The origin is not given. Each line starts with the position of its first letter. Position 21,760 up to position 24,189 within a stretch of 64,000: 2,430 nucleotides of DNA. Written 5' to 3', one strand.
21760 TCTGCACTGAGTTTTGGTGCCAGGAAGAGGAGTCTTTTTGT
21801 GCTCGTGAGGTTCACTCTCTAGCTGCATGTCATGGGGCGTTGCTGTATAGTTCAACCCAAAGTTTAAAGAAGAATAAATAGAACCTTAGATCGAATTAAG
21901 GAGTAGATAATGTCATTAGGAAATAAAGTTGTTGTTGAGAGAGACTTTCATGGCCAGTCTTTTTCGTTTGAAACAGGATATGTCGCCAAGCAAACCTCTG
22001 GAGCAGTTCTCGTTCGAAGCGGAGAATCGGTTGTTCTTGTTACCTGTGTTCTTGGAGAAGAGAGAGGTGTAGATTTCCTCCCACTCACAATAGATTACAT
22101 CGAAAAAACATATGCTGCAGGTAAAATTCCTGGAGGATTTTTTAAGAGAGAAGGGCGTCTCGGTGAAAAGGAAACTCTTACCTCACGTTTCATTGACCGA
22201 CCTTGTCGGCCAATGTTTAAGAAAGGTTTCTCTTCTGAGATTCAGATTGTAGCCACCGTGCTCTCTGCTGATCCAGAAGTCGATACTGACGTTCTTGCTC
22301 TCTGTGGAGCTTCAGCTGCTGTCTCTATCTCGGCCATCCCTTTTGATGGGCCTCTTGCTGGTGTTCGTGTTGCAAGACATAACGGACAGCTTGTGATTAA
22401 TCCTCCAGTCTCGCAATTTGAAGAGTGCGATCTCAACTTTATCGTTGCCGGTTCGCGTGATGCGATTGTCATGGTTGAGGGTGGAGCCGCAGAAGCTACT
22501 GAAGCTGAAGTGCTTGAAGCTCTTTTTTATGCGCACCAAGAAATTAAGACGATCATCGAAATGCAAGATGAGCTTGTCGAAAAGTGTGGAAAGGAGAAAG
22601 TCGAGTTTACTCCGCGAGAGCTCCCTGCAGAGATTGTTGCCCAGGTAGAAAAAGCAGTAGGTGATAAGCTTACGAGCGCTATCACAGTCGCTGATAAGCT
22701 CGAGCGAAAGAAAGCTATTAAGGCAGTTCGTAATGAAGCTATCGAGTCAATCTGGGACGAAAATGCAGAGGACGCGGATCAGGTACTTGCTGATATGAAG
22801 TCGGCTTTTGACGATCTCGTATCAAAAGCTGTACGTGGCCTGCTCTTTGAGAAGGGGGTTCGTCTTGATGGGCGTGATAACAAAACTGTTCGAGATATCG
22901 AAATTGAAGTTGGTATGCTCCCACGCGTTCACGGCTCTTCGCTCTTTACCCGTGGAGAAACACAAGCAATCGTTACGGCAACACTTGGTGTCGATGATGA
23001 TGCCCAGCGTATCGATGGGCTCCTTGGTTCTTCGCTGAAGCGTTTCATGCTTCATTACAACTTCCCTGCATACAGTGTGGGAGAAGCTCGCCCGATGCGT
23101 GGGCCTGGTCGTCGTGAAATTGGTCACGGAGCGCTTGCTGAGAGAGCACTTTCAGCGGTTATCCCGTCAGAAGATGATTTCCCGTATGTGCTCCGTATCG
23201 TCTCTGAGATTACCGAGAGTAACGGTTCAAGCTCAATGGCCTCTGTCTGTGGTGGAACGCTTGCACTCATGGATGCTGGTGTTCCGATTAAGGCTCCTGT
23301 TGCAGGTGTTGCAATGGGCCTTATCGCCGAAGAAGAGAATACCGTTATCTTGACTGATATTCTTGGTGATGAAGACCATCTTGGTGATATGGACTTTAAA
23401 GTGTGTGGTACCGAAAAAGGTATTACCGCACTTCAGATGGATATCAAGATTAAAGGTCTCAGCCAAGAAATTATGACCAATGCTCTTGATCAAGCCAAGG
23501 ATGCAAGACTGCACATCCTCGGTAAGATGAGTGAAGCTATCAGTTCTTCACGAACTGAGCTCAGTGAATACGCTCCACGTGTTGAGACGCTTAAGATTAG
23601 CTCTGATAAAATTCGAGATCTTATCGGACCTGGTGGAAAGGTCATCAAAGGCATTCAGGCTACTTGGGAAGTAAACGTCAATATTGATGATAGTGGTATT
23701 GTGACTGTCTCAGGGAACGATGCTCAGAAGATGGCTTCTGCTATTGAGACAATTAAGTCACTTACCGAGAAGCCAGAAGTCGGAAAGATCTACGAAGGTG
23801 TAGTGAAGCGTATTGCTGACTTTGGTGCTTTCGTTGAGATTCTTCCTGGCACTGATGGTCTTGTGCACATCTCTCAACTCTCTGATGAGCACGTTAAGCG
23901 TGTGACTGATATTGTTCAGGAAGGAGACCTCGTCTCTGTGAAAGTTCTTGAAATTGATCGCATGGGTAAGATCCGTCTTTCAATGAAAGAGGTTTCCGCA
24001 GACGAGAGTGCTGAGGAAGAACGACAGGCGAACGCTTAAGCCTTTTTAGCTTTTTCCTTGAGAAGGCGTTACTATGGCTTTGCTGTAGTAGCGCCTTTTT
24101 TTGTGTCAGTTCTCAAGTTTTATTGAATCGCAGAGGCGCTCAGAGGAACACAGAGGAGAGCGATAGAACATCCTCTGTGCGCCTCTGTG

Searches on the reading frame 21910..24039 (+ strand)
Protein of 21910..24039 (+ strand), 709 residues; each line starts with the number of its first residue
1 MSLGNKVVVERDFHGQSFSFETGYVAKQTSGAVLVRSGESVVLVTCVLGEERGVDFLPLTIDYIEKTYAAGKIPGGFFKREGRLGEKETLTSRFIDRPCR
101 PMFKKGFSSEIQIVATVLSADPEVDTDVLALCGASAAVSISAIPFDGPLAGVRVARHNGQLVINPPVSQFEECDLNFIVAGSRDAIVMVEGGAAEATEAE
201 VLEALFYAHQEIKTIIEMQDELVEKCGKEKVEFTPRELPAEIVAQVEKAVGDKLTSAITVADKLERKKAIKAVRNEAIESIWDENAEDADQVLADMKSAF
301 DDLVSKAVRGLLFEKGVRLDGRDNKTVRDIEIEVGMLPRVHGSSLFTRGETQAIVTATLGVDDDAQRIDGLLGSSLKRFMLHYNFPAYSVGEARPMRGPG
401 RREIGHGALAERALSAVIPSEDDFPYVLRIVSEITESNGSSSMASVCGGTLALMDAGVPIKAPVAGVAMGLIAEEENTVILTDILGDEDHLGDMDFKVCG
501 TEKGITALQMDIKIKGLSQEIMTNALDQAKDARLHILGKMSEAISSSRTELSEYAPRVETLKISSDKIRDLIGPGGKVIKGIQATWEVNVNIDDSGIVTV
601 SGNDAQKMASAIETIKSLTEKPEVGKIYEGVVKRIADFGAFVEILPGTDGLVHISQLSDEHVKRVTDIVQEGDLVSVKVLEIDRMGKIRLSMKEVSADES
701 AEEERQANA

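Call 19: search_protein_families(library=pfam, proteins=[window:21910-24039:+], max_evalue=0.0001)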
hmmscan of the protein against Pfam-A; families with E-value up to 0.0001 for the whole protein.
window:21910-24039:+ (709 aa): 6 families
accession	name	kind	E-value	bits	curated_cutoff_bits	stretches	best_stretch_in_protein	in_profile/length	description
PF01138.27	RNase_PH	-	1.3e-53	181.4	25.5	2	327-459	2-130/130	3' exoribonuclease family, domain 1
PF03725.20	RNase_PH_C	-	7.3e-23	80.8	20.8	2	147-210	1-66/67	3' exoribonuclease family, domain 2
PF00575.29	S1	-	4e-20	72.4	22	1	621-693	1-74/74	S1 RNA binding domain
PF03726.19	PNPase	-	1.1e-11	45.5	24.6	1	241-323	1-81/81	Polyribonucleotide nucleotidyltransferase, RNA binding domain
PF00013.35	KH_1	-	1.9e-10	40.8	21.5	1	559-616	2-65/66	KH domain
PF23459.1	S1_RRP5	-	2.2e-05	25.4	27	1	625-685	4-64/72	RRP5 S1 domain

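Call 62: find_homologous_proteins(query=window:21910-24039:+, max_evalue=1e-50)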
Query window:21910-24039:+ (709 aa): 8000 proteins with E <= 1e-50 among 8000 candidates; the best 120 are listed.
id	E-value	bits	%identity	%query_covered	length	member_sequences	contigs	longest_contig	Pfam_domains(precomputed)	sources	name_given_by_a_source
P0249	0.0e+0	1535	100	100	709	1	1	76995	PF00013.36,PF03725.21,PF00575.30,PF23459.2,PF03726.20,PF01138.28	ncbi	-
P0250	0.0e+0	1136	73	100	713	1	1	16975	PF00013.36,PF03725.21,PF00575.30,PF03726.20,PF01138.28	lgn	-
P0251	0.0e+0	1128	74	99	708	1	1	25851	PF00013.36,PF03725.21,PF00575.30,PF03726.20,PF01138.28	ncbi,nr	ncbi:polyribonucleotide nucleotidyltransferase [bacterium]|nr:polyribonucleotide nucleotidyltransfer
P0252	0.0e+0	1117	73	99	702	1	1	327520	PF00013.36,PF03725.21,PF00575.30,PF03726.20,PF01138.28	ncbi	-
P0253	0.0e+0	1105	72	99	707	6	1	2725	PF00013.36,PF03725.21,PF00575.30,PF03726.20,PF01138.28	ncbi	-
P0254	0.0e+0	1105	71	99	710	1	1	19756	PF00013.36,PF03725.21,PF00575.30,PF03726.20,PF24685.2,PF01138.28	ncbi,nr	ncbi:MAG: polyribonucleotide nucleotidyltransferase [Bdellovibrionales bacterium]|nr:polyribonucleot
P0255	0.0e+0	1100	71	99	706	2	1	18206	PF00013.36,PF03725.21,PF00575.30,PF03726.20,PF01138.28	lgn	-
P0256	0.0e+0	1098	71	100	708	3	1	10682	PF00013.36,PF03725.21,PF00575.30,PF03726.20,PF01138.28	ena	-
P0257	0.0e+0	1092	70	98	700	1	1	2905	PF00013.36,PF03725.21,PF00575.30,PF23459.2,PF03726.20,PF01138.28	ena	-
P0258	0.0e+0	1090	71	99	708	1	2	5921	PF00013.36,PF03725.21,PF00575.30,PF03726.20,PF01138.28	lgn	-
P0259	0.0e+0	1083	71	98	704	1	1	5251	PF00013.36,PF03725.21,PF00575.30,PF23459.2,PF03726.20,PF01138.28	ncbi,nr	ncbi:MAG: polyribonucleotide nucleotidyltransferase [Bdellovibrionales bacterium]|nr:polyribonucleot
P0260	0.0e+0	1071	71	97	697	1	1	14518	PF00013.36,PF03725.21,PF00575.30,PF03726.20,PF01138.28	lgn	-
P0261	0.0e+0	1039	68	97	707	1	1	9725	PF00013.36,PF03725.21,PF00575.30,PF03726.20,PF01138.28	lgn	-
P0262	0.0e+0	1029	68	97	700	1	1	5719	PF00013.36,PF03725.21,PF00575.30,PF03726.20,PF01138.28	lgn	-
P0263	0.0e+0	1019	67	97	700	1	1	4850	PF00013.36,PF03725.21,PF00575.30,PF03726.20,PF01138.28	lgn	-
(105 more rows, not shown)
